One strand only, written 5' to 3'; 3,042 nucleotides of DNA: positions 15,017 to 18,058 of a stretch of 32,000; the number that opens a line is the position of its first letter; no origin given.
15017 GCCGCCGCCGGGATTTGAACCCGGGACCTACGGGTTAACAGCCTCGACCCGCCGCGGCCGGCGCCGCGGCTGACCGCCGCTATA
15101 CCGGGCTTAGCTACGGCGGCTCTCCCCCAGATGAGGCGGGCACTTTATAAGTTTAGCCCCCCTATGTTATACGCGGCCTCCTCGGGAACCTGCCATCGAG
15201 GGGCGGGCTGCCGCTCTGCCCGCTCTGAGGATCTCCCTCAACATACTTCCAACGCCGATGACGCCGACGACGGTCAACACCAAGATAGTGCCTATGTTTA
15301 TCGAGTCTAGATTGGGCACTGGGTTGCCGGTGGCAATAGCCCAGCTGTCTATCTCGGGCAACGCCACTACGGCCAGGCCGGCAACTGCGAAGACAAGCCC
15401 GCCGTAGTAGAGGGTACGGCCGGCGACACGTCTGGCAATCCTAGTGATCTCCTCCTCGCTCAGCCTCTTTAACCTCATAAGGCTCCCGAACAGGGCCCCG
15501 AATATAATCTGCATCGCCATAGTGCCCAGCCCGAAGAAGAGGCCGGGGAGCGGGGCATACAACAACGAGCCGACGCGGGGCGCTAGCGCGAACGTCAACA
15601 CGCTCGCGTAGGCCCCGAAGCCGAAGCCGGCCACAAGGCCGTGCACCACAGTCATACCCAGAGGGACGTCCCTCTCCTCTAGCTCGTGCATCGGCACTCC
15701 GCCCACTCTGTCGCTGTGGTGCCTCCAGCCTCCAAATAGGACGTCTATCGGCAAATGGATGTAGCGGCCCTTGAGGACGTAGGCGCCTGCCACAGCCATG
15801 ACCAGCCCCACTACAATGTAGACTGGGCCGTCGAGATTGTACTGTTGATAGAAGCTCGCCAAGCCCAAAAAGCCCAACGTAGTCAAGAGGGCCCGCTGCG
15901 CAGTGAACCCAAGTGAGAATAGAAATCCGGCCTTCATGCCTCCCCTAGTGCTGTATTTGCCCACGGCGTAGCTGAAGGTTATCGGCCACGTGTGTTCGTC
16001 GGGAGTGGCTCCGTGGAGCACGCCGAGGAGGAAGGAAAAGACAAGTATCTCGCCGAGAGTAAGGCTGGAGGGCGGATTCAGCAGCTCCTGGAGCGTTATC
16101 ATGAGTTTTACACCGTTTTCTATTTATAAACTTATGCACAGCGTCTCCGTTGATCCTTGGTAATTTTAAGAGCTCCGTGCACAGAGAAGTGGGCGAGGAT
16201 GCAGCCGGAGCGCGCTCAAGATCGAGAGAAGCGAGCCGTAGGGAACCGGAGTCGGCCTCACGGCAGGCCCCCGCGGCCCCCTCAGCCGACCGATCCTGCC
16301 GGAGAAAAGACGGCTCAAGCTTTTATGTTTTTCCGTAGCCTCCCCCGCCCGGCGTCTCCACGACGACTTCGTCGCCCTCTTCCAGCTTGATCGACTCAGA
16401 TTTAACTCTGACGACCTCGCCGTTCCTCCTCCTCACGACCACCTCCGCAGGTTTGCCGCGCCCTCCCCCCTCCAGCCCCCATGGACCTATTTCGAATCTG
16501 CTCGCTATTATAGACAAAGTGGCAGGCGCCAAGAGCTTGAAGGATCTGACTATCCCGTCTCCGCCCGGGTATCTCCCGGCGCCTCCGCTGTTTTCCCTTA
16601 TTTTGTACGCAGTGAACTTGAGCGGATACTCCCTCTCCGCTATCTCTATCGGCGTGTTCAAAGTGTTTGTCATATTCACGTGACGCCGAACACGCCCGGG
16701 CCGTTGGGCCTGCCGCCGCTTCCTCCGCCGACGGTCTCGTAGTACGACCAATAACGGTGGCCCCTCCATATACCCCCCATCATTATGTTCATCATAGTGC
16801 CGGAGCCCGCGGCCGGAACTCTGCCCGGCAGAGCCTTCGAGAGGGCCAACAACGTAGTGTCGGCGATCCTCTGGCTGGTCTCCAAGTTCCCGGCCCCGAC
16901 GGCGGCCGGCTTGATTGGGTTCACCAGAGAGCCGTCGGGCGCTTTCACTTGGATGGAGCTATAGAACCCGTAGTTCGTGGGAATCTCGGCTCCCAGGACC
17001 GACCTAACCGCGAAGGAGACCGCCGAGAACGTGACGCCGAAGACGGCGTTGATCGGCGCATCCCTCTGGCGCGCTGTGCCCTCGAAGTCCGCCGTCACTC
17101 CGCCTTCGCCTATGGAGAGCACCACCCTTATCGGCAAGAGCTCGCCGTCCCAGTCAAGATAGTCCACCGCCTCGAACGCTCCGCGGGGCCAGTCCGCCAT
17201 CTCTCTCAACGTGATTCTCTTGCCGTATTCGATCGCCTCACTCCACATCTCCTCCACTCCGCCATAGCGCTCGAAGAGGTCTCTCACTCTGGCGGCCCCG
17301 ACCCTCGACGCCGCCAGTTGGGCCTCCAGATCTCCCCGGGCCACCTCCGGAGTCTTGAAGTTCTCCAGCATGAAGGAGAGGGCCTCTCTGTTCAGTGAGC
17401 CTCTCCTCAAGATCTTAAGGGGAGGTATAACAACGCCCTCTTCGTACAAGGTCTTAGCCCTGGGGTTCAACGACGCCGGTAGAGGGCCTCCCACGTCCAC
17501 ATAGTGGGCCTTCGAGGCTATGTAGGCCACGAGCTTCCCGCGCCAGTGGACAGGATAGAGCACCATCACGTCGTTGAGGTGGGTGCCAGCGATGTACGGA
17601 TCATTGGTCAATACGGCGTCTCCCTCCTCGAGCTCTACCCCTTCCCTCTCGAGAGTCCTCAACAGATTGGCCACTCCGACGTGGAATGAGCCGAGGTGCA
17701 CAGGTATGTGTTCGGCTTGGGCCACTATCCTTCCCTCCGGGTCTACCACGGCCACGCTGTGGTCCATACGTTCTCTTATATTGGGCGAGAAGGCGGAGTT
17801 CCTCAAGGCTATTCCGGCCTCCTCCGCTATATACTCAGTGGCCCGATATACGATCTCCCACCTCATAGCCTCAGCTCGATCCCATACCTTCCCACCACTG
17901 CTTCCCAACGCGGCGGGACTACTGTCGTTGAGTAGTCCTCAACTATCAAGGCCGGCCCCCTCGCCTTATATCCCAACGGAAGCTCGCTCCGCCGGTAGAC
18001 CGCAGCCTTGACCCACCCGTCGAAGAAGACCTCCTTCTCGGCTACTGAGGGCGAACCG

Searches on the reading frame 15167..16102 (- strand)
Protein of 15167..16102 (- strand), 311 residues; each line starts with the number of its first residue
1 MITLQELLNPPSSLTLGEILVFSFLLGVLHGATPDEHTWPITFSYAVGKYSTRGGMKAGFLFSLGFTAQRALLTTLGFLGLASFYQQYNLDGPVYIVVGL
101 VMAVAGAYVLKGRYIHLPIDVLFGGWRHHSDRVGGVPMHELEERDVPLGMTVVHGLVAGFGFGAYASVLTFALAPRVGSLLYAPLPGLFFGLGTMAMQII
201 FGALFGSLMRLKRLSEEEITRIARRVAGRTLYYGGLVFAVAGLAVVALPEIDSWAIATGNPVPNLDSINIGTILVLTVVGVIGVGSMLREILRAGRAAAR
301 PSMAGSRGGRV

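Call 14: find_encoding_contigs(protein=window:15167-16102:-, flank=10000, max_places=6)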
Protein window:15167-16102:- (311 aa): no gene with exactly this product is on record in the collection.

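Call 17: search_protein_families(library=pfam, proteins=[window:15167-16102:-], max_evalue=0.01)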
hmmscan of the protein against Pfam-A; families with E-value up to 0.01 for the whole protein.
window:15167-16102:- (311 aa): 2 families
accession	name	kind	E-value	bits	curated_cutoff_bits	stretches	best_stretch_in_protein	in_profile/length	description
PF01810.24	LysE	-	0.0018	18.2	25.6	0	47-89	14-56/193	LysE type translocator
PF04550.17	Phage_holin_3_2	-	0.0023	18.8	25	1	204-257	13-65/86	Phage holin family 2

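Call 28: find_homologous_proteins(query=window:15167-16102:-, max_evalue=1e-10)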
Query window:15167-16102:- (311 aa): 1294 proteins with E <= 1e-10 among 8000 candidates; the best 120 are listed.
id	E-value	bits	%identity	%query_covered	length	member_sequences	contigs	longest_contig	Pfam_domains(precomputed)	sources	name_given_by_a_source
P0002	3.9e-194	662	99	100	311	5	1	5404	-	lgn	-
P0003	6.7e-156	536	81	95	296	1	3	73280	-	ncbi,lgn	-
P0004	1.1e-155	536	81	95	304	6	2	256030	-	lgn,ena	-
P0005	1.6e-154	532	79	97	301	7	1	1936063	-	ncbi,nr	ncbi:hypothetical protein [Thermoproteus uzoniensis]|nr:hypothetical protein [Thermoproteus uzoniens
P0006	6.0e-151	520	79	94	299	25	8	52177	-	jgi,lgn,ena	jgi:threonine/homoserine/homoserine lactone efflux protein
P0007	1.2e-150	519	78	96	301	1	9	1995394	-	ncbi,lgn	ncbi:MAG: hypothetical protein QXP98_08470 [Thermoproteus sp.]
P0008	1.9e-147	509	82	91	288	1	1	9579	-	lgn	-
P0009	5.2e-145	501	74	97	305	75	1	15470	-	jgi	-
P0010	4.0e-144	498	74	97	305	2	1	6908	-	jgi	jgi:hypothetical protein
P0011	6.3e-142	490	73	96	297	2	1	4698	-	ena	-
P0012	3.1e-141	488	75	95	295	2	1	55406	-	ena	-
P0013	1.6e-139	483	73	92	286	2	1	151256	-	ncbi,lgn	-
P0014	4.4e-138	478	73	93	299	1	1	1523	-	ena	-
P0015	4.9e-136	471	68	95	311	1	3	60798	-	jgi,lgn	jgi:hypothetical protein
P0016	6.8e-136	471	77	88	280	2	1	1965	-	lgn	-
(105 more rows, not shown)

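Call 29: find_encoding_contigs(protein=P0002, flank=10000, max_places=4)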
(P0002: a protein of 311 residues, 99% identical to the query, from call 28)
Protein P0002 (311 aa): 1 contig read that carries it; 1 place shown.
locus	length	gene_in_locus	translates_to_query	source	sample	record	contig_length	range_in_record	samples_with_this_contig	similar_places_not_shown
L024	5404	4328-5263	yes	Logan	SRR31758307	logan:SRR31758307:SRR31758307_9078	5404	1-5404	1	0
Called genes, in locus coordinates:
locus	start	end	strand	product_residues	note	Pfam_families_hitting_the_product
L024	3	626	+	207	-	?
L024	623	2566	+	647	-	PF05378:Hydant_A_N, PF01968:Hydantoinase_A, PF19278:Hydant_A_C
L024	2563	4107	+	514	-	PF02538:Hydantoinase_B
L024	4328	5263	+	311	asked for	-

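Call 30: find_encoding_contigs(protein=P0005, flank=10000, max_places=3)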
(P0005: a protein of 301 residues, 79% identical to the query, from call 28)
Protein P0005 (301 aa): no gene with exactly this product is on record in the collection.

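Call 31: find_encoding_contigs(protein=P0004, flank=10000, max_places=3)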
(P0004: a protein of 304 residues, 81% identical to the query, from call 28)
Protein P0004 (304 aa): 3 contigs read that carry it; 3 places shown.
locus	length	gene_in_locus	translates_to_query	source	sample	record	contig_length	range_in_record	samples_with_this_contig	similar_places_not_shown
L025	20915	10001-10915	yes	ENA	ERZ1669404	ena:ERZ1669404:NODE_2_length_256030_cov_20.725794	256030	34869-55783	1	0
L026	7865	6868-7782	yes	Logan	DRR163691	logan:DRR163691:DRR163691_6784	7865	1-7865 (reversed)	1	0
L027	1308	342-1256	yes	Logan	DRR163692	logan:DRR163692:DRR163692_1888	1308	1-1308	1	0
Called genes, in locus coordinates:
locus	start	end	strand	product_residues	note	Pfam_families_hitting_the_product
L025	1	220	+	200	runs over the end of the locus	-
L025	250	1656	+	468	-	PF00324:AA_permease, PF13520:AA_permease_2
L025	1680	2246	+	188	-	PF10277:Frag1 (weak), PF06197:DUF998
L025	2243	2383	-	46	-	-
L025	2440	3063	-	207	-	PF00174:Oxidored_molyb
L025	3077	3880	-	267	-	PF01975:SurE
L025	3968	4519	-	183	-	PF06197:DUF998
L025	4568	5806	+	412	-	PF00083:Sugar_tr, PF07690:MFS_1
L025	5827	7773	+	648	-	PF05378:Hydant_A_N, PF01968:Hydantoinase_A, PF19278:Hydant_A_C (weak)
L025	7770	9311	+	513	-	PF02538:Hydantoinase_B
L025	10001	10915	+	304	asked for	-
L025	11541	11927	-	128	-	-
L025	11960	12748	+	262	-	PF01263:Aldose_epim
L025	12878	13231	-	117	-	PF06677:Auto_anti-p27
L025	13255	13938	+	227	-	-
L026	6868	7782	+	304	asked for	-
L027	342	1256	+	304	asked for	-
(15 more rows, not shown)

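Call 35: find_encoding_contigs(protein=P0003, flank=10000, max_places=3)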
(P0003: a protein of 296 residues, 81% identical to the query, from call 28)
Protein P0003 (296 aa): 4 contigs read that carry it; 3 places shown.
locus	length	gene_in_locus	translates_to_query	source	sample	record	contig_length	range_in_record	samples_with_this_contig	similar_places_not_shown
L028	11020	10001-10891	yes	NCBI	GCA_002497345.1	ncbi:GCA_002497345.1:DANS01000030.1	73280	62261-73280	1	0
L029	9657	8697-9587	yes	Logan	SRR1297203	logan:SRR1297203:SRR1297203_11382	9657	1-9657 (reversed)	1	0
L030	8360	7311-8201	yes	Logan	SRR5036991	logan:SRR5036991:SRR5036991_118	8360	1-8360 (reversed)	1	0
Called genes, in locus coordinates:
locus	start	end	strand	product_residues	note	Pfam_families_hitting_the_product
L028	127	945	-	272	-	PF01925:TauE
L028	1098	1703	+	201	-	-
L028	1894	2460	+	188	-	PF10277:Frag1 (faint), PF06197:DUF998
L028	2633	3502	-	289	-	PF01975:SurE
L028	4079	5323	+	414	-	PF00083:Sugar_tr, PF07690:MFS_1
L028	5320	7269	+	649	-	PF05378:Hydant_A_N, PF01968:Hydantoinase_A, PF19278:Hydant_A_C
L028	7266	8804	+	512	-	PF02538:Hydantoinase_B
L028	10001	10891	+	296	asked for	-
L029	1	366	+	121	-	?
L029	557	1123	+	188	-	PF10277:Frag1 (faint), PF06197:DUF998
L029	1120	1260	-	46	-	-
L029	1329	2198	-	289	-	PF01975:SurE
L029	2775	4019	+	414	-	PF00083:Sugar_tr, PF07690:MFS_1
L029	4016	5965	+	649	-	PF05378:Hydant_A_N, PF01968:Hydantoinase_A, PF19278:Hydant_A_C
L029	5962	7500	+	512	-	PF02538:Hydantoinase_B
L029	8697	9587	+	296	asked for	-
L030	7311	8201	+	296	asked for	-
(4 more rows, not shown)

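Call 36: find_encoding_contigs(protein=P0007, flank=10000, max_places=3)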
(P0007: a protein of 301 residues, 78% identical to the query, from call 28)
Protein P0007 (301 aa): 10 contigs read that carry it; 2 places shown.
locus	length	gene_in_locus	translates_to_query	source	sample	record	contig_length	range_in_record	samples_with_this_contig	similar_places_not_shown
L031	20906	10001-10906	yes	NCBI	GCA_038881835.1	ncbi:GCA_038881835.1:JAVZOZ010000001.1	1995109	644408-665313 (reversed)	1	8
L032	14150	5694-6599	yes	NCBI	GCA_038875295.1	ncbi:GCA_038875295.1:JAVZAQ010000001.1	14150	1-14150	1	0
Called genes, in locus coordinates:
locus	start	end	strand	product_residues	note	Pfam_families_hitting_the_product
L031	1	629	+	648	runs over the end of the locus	PF05378:Hydant_A_N, PF01968:Hydantoinase_A, PF19278:Hydant_A_C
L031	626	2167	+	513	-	PF02538:Hydantoinase_B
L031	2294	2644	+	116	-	PF13806:Rieske_2, PF00355:Rieske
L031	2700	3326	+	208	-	-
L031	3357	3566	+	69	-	-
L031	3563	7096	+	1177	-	PF04879:Molybdop_Fe4S4, PF00384:Molybdopterin, PF01568:Molydop_binding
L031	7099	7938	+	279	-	PF12797:Fer4_2 (weak), PF13183:Fer4_8 (weak), PF13247:Fer4_11, PF12838:Fer4_7, PF14697:Fer4_21 (weak), PF25160:LdpA_Fe-S-bd (weak), PF00037:Fer4, PF12797:Fer4_2 (weak), +4 more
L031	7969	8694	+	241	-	PF01292:Ni_hydr_CYTB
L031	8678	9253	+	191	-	-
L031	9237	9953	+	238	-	PF02634:FdhD-NarQ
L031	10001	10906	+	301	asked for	-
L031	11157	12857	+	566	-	PF00920:ILVD_EDD_N, PF24877:ILV_EDD_C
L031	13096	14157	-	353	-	PF13439:Glyco_transf_4 (weak), PF00534:Glycos_transf_1, PF13692:Glyco_trans_1_4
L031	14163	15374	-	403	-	PF13439:Glyco_transf_4 (weak), PF20706:GT4-conflict, PF00534:Glycos_transf_1, PF13692:Glyco_trans_1_4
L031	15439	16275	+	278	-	-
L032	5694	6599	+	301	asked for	-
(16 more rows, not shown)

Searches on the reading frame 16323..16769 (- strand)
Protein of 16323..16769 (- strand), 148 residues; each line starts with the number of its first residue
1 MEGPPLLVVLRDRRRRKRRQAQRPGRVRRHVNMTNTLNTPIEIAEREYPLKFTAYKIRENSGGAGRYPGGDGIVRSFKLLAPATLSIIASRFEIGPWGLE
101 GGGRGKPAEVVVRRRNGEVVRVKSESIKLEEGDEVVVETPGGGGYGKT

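Call 17: search_protein_families(library=pfam, proteins=[window:16323-16769:-], max_evalue=0.01)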
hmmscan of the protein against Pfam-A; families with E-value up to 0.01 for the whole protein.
window:16323-16769:- (148 aa): 2 families
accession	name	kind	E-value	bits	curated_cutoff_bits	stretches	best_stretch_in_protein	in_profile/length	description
PF02538.19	Hydantoinase_B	-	3.5e-38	131.8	26.8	1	24-147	391-518/519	Hydantoinase B/oxoprolinase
PF02597.26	ThiS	-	0.0044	18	22.5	1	107-144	39-76/76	ThiS family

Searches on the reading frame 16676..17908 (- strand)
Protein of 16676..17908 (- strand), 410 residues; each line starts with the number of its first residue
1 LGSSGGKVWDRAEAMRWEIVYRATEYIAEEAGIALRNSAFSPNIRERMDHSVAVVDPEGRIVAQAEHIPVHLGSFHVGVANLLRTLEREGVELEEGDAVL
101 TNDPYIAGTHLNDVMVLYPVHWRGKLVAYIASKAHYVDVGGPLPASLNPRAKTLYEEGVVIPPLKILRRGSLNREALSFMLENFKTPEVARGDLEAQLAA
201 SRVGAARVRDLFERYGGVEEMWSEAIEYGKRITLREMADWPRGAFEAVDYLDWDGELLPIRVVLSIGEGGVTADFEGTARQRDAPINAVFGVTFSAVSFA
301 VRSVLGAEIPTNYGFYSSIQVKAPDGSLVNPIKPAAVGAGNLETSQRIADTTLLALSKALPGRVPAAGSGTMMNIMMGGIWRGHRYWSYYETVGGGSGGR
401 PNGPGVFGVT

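Call 17: search_protein_families(library=pfam, proteins=[window:16676-17908:-], max_evalue=0.01)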
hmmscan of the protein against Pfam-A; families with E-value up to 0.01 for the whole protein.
window:16676-17908:- (410 aa): 1 family
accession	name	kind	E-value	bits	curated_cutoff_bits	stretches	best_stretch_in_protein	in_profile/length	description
PF02538.19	Hydantoinase_B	-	9.1e-128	427.4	26.8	1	15-408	3-395/519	Hydantoinase B/oxoprolinase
